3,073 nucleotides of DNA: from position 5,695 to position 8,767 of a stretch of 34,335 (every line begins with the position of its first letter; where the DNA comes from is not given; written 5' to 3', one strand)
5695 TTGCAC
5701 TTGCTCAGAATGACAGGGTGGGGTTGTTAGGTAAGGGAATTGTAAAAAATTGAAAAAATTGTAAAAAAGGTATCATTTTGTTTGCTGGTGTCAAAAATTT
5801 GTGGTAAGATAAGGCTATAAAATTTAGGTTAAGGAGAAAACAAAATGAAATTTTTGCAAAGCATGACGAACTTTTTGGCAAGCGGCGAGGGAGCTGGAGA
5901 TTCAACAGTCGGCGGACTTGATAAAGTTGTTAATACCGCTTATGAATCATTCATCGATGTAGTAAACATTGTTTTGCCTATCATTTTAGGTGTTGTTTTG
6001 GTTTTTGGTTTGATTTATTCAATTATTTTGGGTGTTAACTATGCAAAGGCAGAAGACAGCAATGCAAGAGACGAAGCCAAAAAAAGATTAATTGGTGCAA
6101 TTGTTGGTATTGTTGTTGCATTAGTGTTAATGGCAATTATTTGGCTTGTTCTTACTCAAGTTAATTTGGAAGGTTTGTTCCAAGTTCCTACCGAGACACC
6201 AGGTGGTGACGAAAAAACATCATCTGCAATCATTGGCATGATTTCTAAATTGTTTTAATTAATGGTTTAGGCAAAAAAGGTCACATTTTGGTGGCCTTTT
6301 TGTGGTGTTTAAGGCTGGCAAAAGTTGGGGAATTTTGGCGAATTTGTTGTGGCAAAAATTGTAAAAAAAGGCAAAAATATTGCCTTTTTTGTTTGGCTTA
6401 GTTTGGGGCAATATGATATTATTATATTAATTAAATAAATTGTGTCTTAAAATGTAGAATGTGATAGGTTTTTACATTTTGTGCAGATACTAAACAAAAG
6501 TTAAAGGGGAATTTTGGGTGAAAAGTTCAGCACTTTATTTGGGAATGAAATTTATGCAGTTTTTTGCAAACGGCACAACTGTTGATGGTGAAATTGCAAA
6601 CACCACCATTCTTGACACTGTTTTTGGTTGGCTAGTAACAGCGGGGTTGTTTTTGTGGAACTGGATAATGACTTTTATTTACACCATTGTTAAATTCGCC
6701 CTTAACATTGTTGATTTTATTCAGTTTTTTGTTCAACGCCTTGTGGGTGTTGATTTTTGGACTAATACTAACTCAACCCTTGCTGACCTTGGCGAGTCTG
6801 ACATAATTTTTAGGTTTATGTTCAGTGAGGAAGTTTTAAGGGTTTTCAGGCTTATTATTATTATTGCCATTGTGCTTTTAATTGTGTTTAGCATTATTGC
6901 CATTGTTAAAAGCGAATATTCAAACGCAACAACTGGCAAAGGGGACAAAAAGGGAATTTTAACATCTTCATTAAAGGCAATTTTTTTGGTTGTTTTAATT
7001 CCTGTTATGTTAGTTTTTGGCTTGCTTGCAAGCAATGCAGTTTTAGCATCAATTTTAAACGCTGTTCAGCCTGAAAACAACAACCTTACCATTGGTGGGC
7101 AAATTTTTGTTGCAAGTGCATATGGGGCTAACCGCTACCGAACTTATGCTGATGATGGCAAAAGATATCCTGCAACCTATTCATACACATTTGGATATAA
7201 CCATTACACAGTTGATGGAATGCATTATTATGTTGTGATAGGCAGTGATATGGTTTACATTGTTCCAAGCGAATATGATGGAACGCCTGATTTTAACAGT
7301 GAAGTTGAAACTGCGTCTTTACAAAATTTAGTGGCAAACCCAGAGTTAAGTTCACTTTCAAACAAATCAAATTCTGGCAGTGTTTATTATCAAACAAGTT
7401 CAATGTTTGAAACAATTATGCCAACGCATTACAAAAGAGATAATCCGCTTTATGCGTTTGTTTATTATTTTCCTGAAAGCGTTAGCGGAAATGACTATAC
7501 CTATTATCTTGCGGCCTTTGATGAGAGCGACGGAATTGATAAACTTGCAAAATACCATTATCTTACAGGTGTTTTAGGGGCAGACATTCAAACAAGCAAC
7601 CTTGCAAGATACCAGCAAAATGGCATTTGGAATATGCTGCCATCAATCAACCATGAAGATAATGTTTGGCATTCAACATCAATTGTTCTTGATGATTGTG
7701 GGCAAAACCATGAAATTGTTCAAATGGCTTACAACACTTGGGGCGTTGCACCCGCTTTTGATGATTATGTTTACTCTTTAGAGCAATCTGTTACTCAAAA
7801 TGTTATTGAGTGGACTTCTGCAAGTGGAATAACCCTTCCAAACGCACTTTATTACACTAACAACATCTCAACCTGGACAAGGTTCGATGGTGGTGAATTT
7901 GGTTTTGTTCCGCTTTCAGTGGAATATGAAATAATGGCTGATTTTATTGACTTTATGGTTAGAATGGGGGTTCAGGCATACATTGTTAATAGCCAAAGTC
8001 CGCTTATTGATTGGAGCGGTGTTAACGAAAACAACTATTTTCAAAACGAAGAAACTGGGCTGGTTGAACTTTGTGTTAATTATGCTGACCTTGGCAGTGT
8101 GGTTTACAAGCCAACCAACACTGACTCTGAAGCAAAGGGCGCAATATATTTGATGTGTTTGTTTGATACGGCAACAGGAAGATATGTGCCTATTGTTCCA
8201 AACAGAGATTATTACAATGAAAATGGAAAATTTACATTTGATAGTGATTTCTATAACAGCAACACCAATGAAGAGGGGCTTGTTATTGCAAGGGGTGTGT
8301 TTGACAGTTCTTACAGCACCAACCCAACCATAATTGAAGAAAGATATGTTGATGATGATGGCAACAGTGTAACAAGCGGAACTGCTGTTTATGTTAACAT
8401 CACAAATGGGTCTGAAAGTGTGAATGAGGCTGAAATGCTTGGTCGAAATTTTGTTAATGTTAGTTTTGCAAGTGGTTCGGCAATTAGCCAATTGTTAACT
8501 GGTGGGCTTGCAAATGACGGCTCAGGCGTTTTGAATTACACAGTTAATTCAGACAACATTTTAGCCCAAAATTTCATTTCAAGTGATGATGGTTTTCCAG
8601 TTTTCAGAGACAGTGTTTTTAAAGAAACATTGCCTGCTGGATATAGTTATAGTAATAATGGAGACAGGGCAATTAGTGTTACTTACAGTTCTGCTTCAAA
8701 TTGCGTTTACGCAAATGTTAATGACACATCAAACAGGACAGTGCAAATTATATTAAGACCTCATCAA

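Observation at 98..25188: Compact divergent T4SS-like locus with an unusual parts list: 2 pilin-like genes, T4CP, VirB3-VirB4 fusion, 3 giant membrane paralogues and a surface protein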

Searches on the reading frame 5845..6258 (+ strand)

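Call 4: search_protein_families(library=pfam, proteins=[window:5845-6258:+], max_evalue=0.01)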
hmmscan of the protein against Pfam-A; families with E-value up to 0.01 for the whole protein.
window:5845-6258:+ (137 aa): 6 families
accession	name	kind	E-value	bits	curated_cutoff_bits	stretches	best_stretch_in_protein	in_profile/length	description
PF18895.5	T4SS_pilin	-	1.6e-05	25.4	26.6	1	39-95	12-64/71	Type IV secretion system pilin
PF13273.12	DUF4064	-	0.00021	21.9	32.1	0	82-130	10-56/102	Protein of unknown function (DUF4064)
PF03600.22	CitMHS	-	0.00099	18.7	31.9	1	34-107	153-226/336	Citrate transporter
PF20087.4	DUF6479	-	0.0038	18.1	25.4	0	39-71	17-49/120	Family of unknown function (DUF6479)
PF15461.11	BCD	-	0.0045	17.1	28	1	37-104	166-235/267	Beta-carotene 15,15'-dioxygenase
PF11992.13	TgpA_N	-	0.0066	15.9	30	1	47-122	128-199/333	TgpA N-terminal domain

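Call 7: search_protein_families(library=ncbifam, proteins=[window:5845-6258:+], max_evalue=0.01)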
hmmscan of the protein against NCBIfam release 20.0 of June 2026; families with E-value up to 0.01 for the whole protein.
window:5845-6258:+ (137 aa): 5 families
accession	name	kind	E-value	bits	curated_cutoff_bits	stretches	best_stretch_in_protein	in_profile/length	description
NF045849.1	ICE_MMCAP2_0565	equivalog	9.9e-13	47.6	40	1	30-105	3-79/80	Mbov_0395 family pilin-like conjugal transfer protein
TIGR03753.1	blh_monoox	subfamily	2.8e-05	23.8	95.25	1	34-112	163-241/260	beta-carotene 15,15'-dioxygenase, Brp/Blh family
NF009776.0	PRK13275.1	equivalog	0.0017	17.6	64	1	80-106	43-69/70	tetrahydromethanopterin S-methyltransferase subunit F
NF041756.1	EfeU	equivalog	0.005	16.5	255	1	74-114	137-177/257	iron uptake transporter permease EfeU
NF033571.0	motil_scm1_spiro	equivalog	0.006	15.4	150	1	36-107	89-158/401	motility-associated protein Scm1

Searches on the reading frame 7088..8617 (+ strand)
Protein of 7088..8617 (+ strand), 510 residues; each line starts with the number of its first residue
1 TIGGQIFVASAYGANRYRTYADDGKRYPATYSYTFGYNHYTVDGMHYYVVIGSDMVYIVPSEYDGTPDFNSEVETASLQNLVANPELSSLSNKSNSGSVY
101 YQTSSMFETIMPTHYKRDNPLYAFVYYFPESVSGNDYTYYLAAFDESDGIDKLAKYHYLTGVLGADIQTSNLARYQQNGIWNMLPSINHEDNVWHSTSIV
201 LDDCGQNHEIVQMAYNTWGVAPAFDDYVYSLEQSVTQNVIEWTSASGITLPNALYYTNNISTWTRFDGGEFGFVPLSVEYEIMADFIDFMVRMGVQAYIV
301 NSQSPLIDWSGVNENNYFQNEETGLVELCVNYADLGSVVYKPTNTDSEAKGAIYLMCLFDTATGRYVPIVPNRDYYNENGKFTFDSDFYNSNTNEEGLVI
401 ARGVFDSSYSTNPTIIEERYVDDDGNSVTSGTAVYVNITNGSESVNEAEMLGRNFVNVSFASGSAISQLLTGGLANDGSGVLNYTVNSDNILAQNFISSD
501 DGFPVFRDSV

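Call 62: search_protein_families(library=pfam, proteins=[window:7088-8617:+], max_evalue=1)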
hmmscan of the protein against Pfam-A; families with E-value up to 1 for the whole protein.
window:7088-8617:+ (510 aa): 0 families
